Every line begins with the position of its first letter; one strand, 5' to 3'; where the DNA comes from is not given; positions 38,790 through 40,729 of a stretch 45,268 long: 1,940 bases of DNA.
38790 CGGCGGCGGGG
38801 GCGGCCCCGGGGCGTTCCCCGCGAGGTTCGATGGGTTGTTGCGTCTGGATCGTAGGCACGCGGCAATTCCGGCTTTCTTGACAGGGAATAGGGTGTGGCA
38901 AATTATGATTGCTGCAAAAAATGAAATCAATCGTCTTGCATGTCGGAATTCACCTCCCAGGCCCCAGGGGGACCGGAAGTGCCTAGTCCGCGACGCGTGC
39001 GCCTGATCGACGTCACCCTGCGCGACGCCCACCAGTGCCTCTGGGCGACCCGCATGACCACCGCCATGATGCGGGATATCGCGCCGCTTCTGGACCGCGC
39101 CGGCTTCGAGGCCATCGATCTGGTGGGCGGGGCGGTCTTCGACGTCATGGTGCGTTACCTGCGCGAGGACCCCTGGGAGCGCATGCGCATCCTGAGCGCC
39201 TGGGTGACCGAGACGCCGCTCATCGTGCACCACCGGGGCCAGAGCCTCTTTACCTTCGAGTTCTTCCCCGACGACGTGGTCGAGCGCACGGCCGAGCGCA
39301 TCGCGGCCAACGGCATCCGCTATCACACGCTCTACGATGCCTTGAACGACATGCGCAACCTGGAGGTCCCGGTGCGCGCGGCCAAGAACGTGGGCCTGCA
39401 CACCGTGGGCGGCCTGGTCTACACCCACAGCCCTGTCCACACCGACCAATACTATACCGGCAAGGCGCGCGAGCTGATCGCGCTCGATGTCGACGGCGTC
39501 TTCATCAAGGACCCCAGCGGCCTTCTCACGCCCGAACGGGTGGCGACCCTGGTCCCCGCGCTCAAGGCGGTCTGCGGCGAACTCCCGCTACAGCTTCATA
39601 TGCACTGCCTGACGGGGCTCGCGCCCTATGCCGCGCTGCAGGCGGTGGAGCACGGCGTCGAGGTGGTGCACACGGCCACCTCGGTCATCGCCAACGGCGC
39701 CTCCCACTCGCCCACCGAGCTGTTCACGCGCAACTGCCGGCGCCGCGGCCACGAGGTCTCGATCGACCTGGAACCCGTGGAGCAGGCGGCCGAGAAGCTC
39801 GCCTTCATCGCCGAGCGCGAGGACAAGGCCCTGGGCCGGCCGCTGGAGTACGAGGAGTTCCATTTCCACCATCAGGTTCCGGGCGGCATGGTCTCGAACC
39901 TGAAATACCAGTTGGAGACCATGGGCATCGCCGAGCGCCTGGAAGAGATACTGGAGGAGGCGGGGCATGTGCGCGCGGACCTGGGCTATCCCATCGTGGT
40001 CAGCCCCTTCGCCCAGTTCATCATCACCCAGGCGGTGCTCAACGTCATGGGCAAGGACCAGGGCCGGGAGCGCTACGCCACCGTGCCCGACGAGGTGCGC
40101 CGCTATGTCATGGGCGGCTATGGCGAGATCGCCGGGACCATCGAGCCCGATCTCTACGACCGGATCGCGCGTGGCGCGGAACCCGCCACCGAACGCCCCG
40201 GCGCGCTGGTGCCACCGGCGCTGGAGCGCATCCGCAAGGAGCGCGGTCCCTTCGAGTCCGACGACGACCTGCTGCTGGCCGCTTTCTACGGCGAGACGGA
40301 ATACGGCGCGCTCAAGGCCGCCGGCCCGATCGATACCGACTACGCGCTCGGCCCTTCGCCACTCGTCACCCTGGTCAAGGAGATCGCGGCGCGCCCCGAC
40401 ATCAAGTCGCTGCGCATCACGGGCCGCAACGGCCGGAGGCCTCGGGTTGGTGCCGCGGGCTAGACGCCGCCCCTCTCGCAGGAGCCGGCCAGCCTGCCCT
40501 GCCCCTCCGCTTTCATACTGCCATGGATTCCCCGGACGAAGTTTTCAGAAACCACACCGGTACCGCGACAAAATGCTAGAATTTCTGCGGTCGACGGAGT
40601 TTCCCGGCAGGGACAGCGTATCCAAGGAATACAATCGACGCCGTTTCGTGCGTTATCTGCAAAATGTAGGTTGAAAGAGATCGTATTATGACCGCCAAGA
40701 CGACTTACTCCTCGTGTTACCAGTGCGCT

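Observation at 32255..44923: Candidate undescribed organic-acid catabolic regulon: BKACE+SDR / TAXI-TRAP / IclR+BCCP / carboxyltransferase / cytoplasmic Mo-enzyme / FadB-like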

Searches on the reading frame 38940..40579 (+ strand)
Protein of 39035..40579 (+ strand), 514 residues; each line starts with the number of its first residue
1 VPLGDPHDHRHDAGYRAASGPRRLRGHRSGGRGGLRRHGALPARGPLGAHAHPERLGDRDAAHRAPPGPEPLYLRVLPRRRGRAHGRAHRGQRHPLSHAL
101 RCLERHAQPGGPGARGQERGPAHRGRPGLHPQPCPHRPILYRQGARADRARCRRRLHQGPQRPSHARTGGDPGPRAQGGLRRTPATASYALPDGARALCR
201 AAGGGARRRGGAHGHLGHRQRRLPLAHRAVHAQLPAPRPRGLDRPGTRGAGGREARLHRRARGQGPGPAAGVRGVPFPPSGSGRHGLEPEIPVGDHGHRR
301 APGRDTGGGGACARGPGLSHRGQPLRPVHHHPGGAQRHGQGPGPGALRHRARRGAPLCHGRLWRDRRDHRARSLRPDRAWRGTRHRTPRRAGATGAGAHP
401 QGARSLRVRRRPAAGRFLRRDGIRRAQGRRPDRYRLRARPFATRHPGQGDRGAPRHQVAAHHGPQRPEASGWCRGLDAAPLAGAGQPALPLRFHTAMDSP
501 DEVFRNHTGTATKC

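Call 3: search_protein_families(library=pfam, proteins=[window:38940-40463:+, window:39035-40579:+])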
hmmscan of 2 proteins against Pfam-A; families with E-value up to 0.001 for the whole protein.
window:38940-40463:+ (507 aa): 2 families
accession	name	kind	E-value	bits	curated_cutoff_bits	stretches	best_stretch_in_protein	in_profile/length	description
PF02436.23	PYC_OADA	-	7.1e-33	114.5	27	1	310-452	3-155/201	Conserved carboxylase domain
PF00682.25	HMGL-like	-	6.8e-13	49.1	29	1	176-284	148-257/260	HMGL-like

window:39035-40579:+ (514 aa): 0 families

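Call 4: search_protein_families(library=ncbifam, proteins=[window:39035-40579:+])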
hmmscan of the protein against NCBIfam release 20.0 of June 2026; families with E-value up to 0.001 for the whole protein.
window:39035-40579:+ (514 aa): 0 families

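Call 21: find_homologous_proteins(query=window:38979-40463:+, max_evalue=1e-20)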
Query window:38979-40463:+ (494 aa): 5798 proteins with E <= 1e-20 among 8000 candidates; the best 120 are listed.
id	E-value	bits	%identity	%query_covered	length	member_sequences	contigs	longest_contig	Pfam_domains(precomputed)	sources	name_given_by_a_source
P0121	0.0e+0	1116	100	100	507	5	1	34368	PF00682.26,PF02436.24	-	-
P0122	1.4e-287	972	87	99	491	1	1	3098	PF00682.26,PF02436.24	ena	-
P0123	1.2e-280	950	85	98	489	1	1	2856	PF00682.26,PF02436.24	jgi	jgi:oxaloacetate decarboxylase alpha subunit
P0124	2.5e-279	945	85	98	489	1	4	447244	PF00682.26,PF02436.24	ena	-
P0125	5.7e-278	941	86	97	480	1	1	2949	PF00682.26,PF02436.24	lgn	-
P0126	9.1e-277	937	83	99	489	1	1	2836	PF00682.26,PF02436.24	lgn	-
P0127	6.9e-276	934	86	97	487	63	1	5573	PF00682.26,PF02436.24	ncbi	-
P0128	1.2e-275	933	84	97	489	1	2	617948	PF00682.26,PF02436.24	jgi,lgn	jgi:oxaloacetate decarboxylase alpha subunit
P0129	1.4e-275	933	84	97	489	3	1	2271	PF00682.26,PF02436.24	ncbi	-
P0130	1.0e-274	930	85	97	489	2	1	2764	PF00682.26,PF02436.24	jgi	-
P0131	2.9e-274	928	84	97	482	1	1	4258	PF00682.26,PF02436.24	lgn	-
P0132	2.6e-273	925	84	97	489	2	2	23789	PF00682.26,PF02436.24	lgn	-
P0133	7.2e-272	921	88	93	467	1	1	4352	PF00682.26,PF02436.24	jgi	jgi:oxaloacetate decarboxylase alpha subunit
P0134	8.0e-271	917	83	98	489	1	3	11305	PF00682.26,PF02436.24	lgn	-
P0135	2.1e-267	906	84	97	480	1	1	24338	PF00682.26,PF02436.24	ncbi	ncbi:MAG: pyruvate carboxylase subunit B [Kiloniellaceae bacterium]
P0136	4.8e-267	905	81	97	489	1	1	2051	PF00682.26,PF02436.24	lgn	-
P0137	2.9e-258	876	79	97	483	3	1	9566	PF00682.26,PF02436.24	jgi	-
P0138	9.8e-258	874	80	97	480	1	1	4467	PF00682.26,PF02436.24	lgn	-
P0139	4.6e-257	872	80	97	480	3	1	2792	PF00682.26,PF02436.24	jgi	jgi:oxaloacetate decarboxylase alpha subunit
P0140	5.1e-256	868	80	98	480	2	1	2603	PF00682.26,PF02436.24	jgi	jgi:oxaloacetate decarboxylase alpha subunit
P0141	2.2e-255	866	78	97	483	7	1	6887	PF00682.26,PF02436.24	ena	-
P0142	2.5e-255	866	78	97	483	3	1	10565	PF00682.26,PF02436.24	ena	-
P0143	4.6e-255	865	81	96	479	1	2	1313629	PF00682.26,PF02436.24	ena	-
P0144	7.3e-255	864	77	97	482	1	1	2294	PF00682.26,PF02436.24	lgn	-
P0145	1.0e-254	864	78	96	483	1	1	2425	PF00682.26,PF02436.24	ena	-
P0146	2.2e-254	863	77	97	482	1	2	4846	PF00682.26,PF02436.24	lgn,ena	-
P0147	2.3e-254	863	78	97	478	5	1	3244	PF00682.26,PF02436.24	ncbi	-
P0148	2.5e-254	863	78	97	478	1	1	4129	PF00682.26,PF02436.24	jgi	jgi:oxaloacetate decarboxylase alpha subunit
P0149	4.4e-254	862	78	96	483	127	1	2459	PF00682.26,PF02436.24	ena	-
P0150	8.7e-254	861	78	96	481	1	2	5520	PF00682.26,PF02436.24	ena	-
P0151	1.1e-253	861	77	97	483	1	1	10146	PF00682.26,PF02436.24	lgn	-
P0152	2.2e-253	860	77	97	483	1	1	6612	PF00682.26,PF02436.24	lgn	-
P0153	5.0e-253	858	76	98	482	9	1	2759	PF00682.26,PF02436.24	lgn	-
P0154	5.2e-253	858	78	97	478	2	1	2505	PF00682.26,PF02436.24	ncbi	-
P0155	6.3e-253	858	81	96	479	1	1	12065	PF00682.26,PF02436.24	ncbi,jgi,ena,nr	ncbi:MAG: pyruvate carboxylase subunit B [Alphaproteobacteria bacterium]|jgi:oxaloacetate decarboxyl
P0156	9.1e-253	858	81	96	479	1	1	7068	PF00682.26,PF02436.24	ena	-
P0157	1.1e-252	857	78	97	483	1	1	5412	PF00682.26,PF02436.24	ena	-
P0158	1.2e-252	857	77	97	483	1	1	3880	PF00682.26,PF02436.24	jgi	-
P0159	1.2e-252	857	77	97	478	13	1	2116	PF00682.26,PF02436.24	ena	-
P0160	2.5e-252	856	77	97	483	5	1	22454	PF00682.26,PF02436.24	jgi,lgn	jgi:oxaloacetate decarboxylase alpha subunit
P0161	4.7e-252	855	79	97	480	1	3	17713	PF00682.26,PF02436.24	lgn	-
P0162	9.6e-252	854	76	97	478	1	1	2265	PF00682.26,PF02436.24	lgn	-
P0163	1.4e-251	854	76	97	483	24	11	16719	PF00682.26,PF02436.24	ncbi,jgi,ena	jgi:oxaloacetate decarboxylase alpha subunit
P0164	1.7e-251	853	76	97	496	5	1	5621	PF00682.26,PF02436.24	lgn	-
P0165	3.9e-251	852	77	97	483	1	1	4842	PF00682.26,PF02436.24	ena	-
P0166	7.0e-251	851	76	97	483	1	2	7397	PF00682.26,PF02436.24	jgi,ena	-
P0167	7.2e-251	851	76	97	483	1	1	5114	PF00682.26,PF02436.24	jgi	jgi:oxaloacetate decarboxylase alpha subunit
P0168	7.7e-251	851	76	97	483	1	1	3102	PF00682.26,PF02436.24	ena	-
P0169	1.0e-250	851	77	97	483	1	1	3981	PF00682.26,PF02436.24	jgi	jgi:oxaloacetate decarboxylase alpha subunit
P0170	1.1e-250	851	76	97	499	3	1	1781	PF00682.26,PF02436.24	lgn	-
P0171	1.4e-250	850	76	97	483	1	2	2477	PF00682.26,PF02436.24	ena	-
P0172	2.1e-250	850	76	97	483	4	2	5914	PF00682.26,PF02436.24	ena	-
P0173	2.2e-250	850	76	96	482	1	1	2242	PF00682.26,PF02436.24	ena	-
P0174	2.9e-250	849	76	97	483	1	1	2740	PF00682.26,PF02436.24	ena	-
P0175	3.0e-250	849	76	97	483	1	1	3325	PF00682.26,PF02436.24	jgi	jgi:oxaloacetate decarboxylase alpha subunit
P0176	3.2e-250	849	76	97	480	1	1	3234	PF00682.26,PF02436.24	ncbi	-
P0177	3.5e-250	849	77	97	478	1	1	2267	PF00682.26,PF02436.24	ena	-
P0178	4.8e-250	849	76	97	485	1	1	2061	PF00682.26,PF02436.24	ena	-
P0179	4.9e-250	849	80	96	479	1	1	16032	PF00682.26,PF02436.24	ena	-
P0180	4.9e-250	849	76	97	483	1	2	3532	PF00682.26,PF02436.24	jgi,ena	-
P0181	5.0e-250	849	75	96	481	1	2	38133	PF00682.26,PF02436.24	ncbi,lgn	ncbi:MAG: pyruvate carboxylase subunit B [Rhodospirillaceae bacterium]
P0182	5.1e-250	848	76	97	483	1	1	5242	PF00682.26,PF02436.24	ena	-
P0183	5.4e-250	848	76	97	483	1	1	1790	PF00682.26,PF02436.24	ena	-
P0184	6.0e-250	848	76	97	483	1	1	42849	PF00682.26,PF02436.24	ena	-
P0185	6.4e-250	848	76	97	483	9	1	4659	PF00682.26,PF02436.24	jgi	jgi:oxaloacetate decarboxylase alpha subunit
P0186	8.1e-250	848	76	97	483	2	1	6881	PF00682.26,PF02436.24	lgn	-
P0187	8.7e-250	848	76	97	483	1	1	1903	PF00682.26,PF02436.24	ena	-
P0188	9.7e-250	848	77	97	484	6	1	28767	PF00682.26,PF02436.24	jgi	jgi:oxaloacetate decarboxylase alpha subunit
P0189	1.0e-249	847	76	97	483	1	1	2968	PF00682.26,PF02436.24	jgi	jgi:oxaloacetate decarboxylase alpha subunit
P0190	1.1e-249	847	80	96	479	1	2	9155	PF00682.26,PF02436.24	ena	-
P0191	1.2e-249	847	76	97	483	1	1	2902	PF00682.26,PF02436.24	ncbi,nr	ncbi:MAG TPA: pyruvate carboxylase subunit B [Rhodospirillales bacterium]|nr:pyruvate carboxylase su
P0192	1.2e-249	847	77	96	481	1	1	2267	PF00682.26,PF02436.24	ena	-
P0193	1.4e-249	847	76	96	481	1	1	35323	PF00682.26,PF02436.24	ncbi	-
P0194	1.6e-249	847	77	96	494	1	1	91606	PF00682.26,PF02436.24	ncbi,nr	ncbi:MAG: pyruvate carboxylase subunit B [Hyphomicrobiaceae bacterium]|nr:pyruvate carboxylase subun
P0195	1.9e-249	847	77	97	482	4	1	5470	PF00682.26,PF02436.24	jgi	-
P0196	2.3e-249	846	78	96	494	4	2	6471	PF00682.26,PF02436.24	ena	-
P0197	2.7e-249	846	76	97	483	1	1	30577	PF00682.26,PF02436.24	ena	-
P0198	3.1e-249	846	76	97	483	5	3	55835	PF00682.26,PF02436.24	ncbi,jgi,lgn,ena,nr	ncbi:MAG: pyruvate carboxylase subunit B [Proteobacteria bacterium]|nr:pyruvate carboxylase subunit 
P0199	3.2e-249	846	77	97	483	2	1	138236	PF00682.26,PF02436.24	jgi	-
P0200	4.0e-249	846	78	97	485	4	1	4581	PF00682.26,PF02436.24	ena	-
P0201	5.8e-249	845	77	96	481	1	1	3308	PF00682.26,PF02436.24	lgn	-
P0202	6.0e-249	845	77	97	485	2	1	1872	PF00682.26,PF02436.24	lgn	-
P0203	6.8e-249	845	76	96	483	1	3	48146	PF00682.26,PF02436.24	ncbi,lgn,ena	-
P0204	7.8e-249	845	77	97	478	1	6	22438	PF00682.26,PF02436.24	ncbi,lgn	-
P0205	9.6e-249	844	77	96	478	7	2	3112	PF00682.26,PF02436.24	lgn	-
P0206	1.1e-248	844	76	97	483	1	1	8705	PF00682.26,PF02436.24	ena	-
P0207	1.1e-248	844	75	97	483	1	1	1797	PF00682.26,PF02436.24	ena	-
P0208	1.3e-248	844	76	96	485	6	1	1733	PF00682.26,PF02436.24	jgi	-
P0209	1.7e-248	843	76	96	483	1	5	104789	PF00682.26,PF02436.24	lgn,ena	-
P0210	1.9e-248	843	76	97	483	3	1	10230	PF00682.26,PF02436.24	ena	-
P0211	2.2e-248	843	75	97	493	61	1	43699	PF00682.26,PF02436.24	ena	-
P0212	2.9e-248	843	76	97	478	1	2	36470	PF00682.26,PF02436.24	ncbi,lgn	-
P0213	4.6e-248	842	75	97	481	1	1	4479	PF00682.26,PF02436.24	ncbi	-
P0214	5.2e-248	842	76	97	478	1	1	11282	PF00682.26,PF02436.24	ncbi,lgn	-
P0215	5.6e-248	842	75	97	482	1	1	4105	PF00682.26,PF02436.24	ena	-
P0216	6.0e-248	842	76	97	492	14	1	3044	PF00682.26,PF02436.24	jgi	-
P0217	6.0e-248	842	76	97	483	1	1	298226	PF00682.26,PF02436.24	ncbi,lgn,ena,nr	ncbi:MAG: pyruvate carboxylase subunit B [Hyphomicrobiaceae bacterium]|nr:pyruvate carboxylase subun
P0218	7.7e-248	841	77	97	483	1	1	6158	PF00682.26,PF02436.24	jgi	-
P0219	9.7e-248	841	76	97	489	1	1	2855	PF00682.26,PF02436.24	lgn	-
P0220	1.1e-247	841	76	98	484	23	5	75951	PF00682.26,PF02436.24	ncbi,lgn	-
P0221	1.3e-247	841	74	98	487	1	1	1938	PF00682.26,PF02436.24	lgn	-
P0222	1.5e-247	840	75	97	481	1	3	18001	PF00682.26,PF02436.24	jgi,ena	jgi:oxaloacetate decarboxylase alpha subunit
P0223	1.6e-247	840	76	96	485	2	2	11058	PF00682.26,PF02436.24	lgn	-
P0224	1.7e-247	840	74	97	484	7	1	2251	PF00682.26,PF02436.24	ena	-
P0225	1.8e-247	840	75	96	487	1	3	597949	PF00682.26,PF02436.24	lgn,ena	-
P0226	2.6e-247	840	75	97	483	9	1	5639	PF00682.26,PF02436.24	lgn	-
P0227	2.7e-247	839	76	96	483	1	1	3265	PF00682.26,PF02436.24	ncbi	-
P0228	2.7e-247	839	77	97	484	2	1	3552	PF00682.26,PF02436.24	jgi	jgi:oxaloacetate decarboxylase alpha subunit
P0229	3.0e-247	839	75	97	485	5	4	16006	PF00682.26,PF02436.24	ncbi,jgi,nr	ncbi:MAG: pyruvate carboxylase subunit B [Acidimicrobiia bacterium]|nr:pyruvate carboxylase subunit 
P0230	3.5e-247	839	74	97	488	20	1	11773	PF00682.26,PF02436.24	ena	-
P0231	3.6e-247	839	76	96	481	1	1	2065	PF00682.26,PF02436.24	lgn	-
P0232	4.7e-247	839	74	97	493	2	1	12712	PF00682.26,PF02436.24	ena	-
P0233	5.1e-247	839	74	98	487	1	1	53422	PF00682.26,PF02436.24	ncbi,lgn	-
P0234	6.1e-247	838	76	97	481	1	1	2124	PF00682.26,PF02436.24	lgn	-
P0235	6.8e-247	838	76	97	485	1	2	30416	PF00682.26,PF02436.24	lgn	-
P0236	7.0e-247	838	75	97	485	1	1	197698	PF00682.26,PF02436.24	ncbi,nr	ncbi:MAG: pyruvate carboxylase subunit B [Halofilum sp. (in: g-proteobacteria)]|nr:pyruvate carboxyl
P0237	7.1e-247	838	76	98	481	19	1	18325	PF00682.26,PF02436.24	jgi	jgi:oxaloacetate decarboxylase (Na+ extruding) subunit alpha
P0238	9.6e-247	838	74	97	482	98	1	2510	PF00682.26,PF02436.24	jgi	jgi:oxaloacetate decarboxylase alpha subunit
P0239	1.2e-246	837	75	97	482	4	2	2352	PF00682.26,PF02436.24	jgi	jgi:oxaloacetate decarboxylase alpha subunit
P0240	1.3e-246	837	77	96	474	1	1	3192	PF00682.26,PF02436.24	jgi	jgi:oxaloacetate decarboxylase alpha subunit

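Call 22: find_encoding_contigs(protein=P0128, flank=10000, max_places=2)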
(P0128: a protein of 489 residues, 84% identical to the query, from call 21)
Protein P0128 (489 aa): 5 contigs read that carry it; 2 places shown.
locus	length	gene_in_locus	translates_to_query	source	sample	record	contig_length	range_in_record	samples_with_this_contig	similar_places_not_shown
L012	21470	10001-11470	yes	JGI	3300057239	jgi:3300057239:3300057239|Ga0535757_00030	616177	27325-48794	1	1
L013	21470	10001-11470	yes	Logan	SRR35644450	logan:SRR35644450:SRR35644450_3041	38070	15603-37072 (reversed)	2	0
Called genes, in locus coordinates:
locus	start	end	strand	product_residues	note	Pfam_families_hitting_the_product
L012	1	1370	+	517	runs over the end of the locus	PF00501:AMP-binding, PF13193:AMP-binding_C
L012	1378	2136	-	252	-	PF23441:SDR (weak), PF00106:adh_short, PF08659:KR, PF13561:adh_short_C2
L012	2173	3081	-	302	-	PF05853:BKACE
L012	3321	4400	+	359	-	PF16868:NMT1_3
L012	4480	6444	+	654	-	PF06808:DctM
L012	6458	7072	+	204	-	PF02798:GST_N, PF13417:GST_N_3, PF13409:GST_N_2, PF13410:GST_C_2 (weak)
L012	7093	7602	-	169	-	PF00364:Biotin_lipoyl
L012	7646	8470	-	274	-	PF09339:HTH_IclR, PF01614:IclR_C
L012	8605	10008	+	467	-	PF00289:Biotin_carb_N, PF02786:CPSase_L_D2, PF02222:ATP-grasp, PF07478:Dala_Dala_lig_C (weak), PF02785:Biotin_carb_C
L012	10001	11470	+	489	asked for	PF00682:HMGL-like, PF02436:PYC_OADA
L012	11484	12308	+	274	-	PF05853:BKACE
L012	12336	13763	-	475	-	PF00171:Aldedh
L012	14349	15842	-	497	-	PF01970:TctA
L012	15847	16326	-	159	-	PF07331:TctB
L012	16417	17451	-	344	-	PF03401:TctC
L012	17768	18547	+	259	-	PF00392:GntR, PF07729:FCD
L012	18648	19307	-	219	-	PF00392:GntR, PF07729:FCD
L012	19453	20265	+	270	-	PF00497:SBP_bac_3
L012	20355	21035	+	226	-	PF00528:BPD_transp_1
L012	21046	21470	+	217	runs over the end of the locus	PF00528:BPD_transp_1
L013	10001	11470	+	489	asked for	PF00682:HMGL-like, PF02436:PYC_OADA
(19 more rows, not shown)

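Call 23: find_encoding_contigs(protein=P0236, flank=10000, max_places=2)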
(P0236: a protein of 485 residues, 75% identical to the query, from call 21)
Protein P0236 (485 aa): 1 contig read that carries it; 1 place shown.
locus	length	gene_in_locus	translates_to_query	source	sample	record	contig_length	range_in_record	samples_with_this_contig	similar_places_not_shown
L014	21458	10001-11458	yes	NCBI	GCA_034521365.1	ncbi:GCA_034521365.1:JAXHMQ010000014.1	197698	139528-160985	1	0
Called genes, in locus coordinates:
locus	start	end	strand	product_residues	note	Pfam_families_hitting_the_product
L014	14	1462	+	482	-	PF02133:Transp_cyt_pur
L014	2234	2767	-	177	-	PF01925:TauE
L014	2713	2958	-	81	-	-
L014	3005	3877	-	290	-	PF00106:adh_short, PF13561:adh_short_C2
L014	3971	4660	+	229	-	-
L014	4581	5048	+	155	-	PF16868:NMT1_3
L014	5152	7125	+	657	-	PF06808:DctM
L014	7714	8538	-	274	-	PF25213:HVO_A0261_N (faint), PF09339:HTH_IclR, PF12802:MarR_2 (weak), PF12840:HTH_20 (faint), PF01614:IclR_C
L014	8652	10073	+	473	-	PF00289:Biotin_carb_N, PF02786:CPSase_L_D2, PF02222:ATP-grasp (weak), PF02785:Biotin_carb_C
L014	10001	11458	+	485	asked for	PF00682:HMGL-like, PF02436:PYC_OADA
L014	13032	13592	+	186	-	PF13549:ATP-grasp_5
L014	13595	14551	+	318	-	PF00108:Thiolase_N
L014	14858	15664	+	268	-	PF02632:BioY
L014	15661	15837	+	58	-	-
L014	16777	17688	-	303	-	PF05221:AdoHcyase, PF00670:AdoHcyase_NAD, PF02826:2-Hacid_dh_C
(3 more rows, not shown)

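Call 24: find_encoding_contigs(protein=P0217, flank=10000, max_places=2)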
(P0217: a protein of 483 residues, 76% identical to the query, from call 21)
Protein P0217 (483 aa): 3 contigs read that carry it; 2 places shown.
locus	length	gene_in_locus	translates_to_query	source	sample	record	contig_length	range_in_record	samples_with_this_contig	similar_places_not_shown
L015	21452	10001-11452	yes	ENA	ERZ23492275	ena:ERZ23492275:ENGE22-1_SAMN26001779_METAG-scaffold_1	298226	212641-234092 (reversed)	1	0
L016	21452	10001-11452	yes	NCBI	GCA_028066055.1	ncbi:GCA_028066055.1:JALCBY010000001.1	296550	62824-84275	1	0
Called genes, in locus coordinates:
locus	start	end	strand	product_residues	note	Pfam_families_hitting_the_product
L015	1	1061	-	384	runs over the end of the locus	PF00005:ABC_tran, PF13304:AAA_21 (faint), PF08402:TOBE_2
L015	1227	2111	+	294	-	PF00126:HTH_1, PF03466:LysR_substrate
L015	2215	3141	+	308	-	PF09339:HTH_IclR, PF01047:MarR (weak), PF12802:MarR_2 (weak), PF01614:IclR_C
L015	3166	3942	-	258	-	PF01925:TauE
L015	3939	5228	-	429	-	PF01425:Amidase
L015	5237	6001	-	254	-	PF23441:SDR, PF00106:adh_short, PF01370:Epimerase (weak), PF08659:KR, PF13561:adh_short_C2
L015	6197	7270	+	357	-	PF16868:NMT1_3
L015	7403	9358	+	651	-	PF06808:DctM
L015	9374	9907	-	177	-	PF00364:Biotin_lipoyl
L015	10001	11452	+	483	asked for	PF00682:HMGL-like, PF02436:PYC_OADA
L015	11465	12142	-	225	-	PF00702:Hydrolase, PF13419:HAD_2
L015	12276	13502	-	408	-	PF00501:AMP-binding, PF14535:AMP-binding_C_2 (weak)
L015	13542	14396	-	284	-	PF13476:AAA_23 (weak), PF13555:AAA_29 (weak), PF00005:ABC_tran, PF13304:AAA_21 (faint)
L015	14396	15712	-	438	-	PF13458:Peripla_BP_6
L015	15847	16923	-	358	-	PF02653:BPD_transp_2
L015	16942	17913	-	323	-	PF02653:BPD_transp_2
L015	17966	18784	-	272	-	PF00005:ABC_tran, PF12399:BCA_ABC_TP_C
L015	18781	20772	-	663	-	PF00501:AMP-binding, PF23562:AMP-binding_C_3 (weak)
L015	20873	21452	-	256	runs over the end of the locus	PF00378:ECH_1, PF16113:ECH_2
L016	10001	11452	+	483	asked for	PF00682:HMGL-like, PF02436:PYC_OADA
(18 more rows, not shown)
